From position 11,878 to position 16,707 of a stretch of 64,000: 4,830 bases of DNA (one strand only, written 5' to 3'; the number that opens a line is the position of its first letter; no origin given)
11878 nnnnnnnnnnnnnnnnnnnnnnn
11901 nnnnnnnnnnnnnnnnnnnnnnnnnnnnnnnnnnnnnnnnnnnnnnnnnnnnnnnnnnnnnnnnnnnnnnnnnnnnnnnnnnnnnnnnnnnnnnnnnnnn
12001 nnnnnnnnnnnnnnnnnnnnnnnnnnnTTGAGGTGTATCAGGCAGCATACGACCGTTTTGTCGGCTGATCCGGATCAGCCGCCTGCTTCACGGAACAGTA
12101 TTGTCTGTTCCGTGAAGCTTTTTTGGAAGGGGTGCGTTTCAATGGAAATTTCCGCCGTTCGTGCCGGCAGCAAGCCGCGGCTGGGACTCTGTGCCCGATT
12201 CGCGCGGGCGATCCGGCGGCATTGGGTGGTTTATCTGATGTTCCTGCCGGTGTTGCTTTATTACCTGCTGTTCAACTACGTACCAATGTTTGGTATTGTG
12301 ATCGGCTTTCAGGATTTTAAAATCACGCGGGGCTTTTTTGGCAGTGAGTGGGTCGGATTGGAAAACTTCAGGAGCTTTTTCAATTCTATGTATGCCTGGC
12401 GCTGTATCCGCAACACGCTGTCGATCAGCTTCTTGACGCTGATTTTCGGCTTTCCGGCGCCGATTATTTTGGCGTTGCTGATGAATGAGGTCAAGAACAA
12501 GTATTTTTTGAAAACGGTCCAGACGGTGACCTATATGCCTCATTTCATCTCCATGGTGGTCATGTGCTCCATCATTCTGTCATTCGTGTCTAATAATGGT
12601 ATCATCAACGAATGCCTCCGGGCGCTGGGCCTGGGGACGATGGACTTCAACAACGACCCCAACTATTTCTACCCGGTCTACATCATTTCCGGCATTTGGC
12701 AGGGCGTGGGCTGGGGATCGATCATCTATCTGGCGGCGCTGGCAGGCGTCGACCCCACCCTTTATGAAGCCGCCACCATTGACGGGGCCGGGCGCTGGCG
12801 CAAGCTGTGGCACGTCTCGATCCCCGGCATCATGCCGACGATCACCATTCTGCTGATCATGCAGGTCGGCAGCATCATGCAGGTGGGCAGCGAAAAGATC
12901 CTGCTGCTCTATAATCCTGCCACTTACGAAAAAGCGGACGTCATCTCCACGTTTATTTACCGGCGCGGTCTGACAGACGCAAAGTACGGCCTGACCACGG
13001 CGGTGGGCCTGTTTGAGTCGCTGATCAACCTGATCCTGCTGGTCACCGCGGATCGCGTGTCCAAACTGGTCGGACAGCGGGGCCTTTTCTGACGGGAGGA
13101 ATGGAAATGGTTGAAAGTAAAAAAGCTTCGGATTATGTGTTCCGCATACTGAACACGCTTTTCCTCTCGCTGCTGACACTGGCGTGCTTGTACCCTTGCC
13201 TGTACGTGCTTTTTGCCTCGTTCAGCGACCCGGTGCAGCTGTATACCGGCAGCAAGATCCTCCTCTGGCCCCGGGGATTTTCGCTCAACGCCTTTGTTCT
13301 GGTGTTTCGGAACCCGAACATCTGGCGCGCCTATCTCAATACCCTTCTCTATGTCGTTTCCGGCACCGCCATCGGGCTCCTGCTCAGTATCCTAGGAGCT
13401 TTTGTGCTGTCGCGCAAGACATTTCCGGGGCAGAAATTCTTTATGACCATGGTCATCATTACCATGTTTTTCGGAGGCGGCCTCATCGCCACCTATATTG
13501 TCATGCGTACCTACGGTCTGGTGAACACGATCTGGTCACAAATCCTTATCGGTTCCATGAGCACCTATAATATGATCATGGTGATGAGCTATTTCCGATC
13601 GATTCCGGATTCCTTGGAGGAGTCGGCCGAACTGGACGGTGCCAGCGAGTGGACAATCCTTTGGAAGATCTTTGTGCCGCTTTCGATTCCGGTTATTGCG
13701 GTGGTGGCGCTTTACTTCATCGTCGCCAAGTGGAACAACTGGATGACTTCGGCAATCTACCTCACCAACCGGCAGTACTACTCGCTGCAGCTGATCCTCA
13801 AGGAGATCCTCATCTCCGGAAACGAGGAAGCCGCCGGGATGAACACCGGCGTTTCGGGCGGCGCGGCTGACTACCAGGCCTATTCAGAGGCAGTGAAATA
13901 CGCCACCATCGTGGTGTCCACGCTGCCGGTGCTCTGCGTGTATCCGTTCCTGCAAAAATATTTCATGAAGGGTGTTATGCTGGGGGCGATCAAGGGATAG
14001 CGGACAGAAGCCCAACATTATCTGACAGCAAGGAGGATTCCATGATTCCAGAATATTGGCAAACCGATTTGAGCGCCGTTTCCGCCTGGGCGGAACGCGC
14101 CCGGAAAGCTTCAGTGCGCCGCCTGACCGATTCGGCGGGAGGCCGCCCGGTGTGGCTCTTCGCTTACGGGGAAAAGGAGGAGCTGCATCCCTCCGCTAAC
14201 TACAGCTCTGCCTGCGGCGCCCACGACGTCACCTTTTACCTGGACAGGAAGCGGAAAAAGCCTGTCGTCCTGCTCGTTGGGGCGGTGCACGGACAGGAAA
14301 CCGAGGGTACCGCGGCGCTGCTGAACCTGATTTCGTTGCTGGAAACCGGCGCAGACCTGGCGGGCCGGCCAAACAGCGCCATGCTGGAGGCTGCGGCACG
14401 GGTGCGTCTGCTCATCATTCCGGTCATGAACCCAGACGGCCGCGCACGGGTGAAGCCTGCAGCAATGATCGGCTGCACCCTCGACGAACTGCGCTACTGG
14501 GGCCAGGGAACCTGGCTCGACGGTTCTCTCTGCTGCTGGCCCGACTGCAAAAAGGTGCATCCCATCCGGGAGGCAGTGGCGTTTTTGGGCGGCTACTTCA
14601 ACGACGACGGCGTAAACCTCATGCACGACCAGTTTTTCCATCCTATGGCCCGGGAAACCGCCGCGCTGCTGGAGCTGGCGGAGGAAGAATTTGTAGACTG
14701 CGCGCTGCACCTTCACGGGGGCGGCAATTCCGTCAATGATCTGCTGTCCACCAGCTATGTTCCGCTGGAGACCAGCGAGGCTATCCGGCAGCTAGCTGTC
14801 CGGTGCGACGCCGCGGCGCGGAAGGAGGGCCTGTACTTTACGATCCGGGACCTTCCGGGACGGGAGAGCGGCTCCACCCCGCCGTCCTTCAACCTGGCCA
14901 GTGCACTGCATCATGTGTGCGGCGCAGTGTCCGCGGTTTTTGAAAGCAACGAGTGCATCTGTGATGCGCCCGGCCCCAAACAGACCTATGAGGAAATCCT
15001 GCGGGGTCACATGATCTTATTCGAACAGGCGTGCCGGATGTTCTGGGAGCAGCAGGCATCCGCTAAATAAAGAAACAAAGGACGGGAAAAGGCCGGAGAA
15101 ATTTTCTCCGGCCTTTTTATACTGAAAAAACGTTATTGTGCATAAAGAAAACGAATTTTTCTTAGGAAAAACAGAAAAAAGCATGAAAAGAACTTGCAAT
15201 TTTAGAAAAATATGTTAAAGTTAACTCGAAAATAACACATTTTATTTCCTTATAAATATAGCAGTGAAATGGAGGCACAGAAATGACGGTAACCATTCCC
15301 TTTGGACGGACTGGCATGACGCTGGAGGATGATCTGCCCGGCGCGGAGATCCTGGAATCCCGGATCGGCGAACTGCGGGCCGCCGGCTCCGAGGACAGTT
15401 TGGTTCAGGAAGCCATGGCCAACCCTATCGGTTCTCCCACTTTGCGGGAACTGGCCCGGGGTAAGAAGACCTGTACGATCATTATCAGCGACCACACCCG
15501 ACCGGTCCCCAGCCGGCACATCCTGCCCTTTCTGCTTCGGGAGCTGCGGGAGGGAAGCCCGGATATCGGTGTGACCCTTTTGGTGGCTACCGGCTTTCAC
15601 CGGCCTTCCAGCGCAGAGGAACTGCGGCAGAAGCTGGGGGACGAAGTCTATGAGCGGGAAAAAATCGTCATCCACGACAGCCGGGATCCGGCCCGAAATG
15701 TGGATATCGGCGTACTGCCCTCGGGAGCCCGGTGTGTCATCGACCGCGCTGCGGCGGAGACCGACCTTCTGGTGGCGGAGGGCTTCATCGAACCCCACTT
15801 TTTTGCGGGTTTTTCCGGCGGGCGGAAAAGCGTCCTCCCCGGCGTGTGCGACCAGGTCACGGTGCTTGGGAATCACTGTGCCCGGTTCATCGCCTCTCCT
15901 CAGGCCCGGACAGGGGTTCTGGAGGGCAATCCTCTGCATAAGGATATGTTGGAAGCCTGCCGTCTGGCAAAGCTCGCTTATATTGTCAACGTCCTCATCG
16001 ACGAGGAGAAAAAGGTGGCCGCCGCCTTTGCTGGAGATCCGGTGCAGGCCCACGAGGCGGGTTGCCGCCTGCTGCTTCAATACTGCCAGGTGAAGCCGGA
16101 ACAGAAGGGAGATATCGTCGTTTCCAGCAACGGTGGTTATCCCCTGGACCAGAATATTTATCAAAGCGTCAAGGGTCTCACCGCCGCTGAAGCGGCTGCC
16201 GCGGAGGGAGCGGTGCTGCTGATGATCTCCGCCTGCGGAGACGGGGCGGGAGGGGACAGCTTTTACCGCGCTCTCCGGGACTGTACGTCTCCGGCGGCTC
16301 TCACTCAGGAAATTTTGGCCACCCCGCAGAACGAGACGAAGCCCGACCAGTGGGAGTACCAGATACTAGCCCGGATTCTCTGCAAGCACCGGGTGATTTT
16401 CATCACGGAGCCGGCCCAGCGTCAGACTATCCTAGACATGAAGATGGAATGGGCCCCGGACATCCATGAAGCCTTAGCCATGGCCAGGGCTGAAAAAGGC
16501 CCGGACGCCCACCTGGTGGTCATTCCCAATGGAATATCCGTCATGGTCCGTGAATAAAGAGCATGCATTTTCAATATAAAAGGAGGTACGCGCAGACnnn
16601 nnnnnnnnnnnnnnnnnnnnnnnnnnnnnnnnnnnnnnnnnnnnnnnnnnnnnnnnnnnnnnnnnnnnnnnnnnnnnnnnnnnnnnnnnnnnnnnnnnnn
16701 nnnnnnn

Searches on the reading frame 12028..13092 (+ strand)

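Call 6: search_protein_families(library=pfam, proteins=[window:12028-13092:+])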
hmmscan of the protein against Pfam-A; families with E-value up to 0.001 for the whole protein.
window:12028-13092:+ (354 aa): 1 family
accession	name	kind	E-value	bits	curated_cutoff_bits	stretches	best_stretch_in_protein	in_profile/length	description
PF00528.27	BPD_transp_1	-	1.6e-13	51.2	26.4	1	141-345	1-179/184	Binding-protein-dependent transport system inner membrane component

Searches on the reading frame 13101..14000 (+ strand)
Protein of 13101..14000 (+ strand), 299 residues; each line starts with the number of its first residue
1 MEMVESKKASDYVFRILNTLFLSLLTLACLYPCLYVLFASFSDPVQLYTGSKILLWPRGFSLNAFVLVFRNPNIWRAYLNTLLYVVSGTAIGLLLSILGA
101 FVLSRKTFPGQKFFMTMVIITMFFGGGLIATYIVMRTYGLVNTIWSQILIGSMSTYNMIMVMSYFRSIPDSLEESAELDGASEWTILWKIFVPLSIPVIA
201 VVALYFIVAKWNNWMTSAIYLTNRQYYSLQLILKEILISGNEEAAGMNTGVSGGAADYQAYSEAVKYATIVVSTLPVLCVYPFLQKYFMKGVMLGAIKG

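Call 6: search_protein_families(library=pfam, proteins=[window:13101-14000:+])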
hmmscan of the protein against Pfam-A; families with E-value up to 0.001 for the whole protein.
window:13101-14000:+ (299 aa): 1 family
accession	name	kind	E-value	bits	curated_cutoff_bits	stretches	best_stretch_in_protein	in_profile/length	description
PF00528.27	BPD_transp_1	-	1.5e-10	41.6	26.4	1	93-289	2-179/184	Binding-protein-dependent transport system inner membrane component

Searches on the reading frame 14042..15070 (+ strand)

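Call 6: search_protein_families(library=pfam, proteins=[window:14042-15070:+])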
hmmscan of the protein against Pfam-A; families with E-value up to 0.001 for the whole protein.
window:14042-15070:+ (342 aa): 1 family
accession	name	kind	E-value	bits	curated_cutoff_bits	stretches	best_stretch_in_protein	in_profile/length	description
PF00246.29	Peptidase_M14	-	2.2e-12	47.6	21.6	1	23-260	16-218/286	Zinc carboxypeptidase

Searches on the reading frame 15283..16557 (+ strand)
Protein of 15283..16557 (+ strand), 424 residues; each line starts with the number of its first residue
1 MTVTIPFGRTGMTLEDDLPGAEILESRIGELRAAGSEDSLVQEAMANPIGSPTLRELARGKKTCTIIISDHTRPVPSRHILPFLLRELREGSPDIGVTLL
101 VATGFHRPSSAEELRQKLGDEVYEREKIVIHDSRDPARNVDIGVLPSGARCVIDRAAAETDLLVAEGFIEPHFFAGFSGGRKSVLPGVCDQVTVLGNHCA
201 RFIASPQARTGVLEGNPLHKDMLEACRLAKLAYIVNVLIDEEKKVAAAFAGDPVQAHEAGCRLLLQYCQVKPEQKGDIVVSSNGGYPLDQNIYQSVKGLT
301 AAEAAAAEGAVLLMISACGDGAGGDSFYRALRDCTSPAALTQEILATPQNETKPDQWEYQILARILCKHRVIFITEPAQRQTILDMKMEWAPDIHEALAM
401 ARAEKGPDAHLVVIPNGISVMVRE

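Call 6: search_protein_families(library=pfam, proteins=[window:15283-16557:+])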
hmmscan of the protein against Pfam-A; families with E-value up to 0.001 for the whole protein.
window:15283-16557:+ (424 aa): 2 families
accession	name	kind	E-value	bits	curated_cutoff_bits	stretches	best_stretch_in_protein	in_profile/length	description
PF21113.2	LarA_C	-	8.6e-65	217.8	25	1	273-422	3-152/152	Lactate racemase C-terminal domain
PF09861.14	Lar_N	-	1.9e-62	210.6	23.3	1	31-211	24-204/204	Lactate racemase N-terminal domain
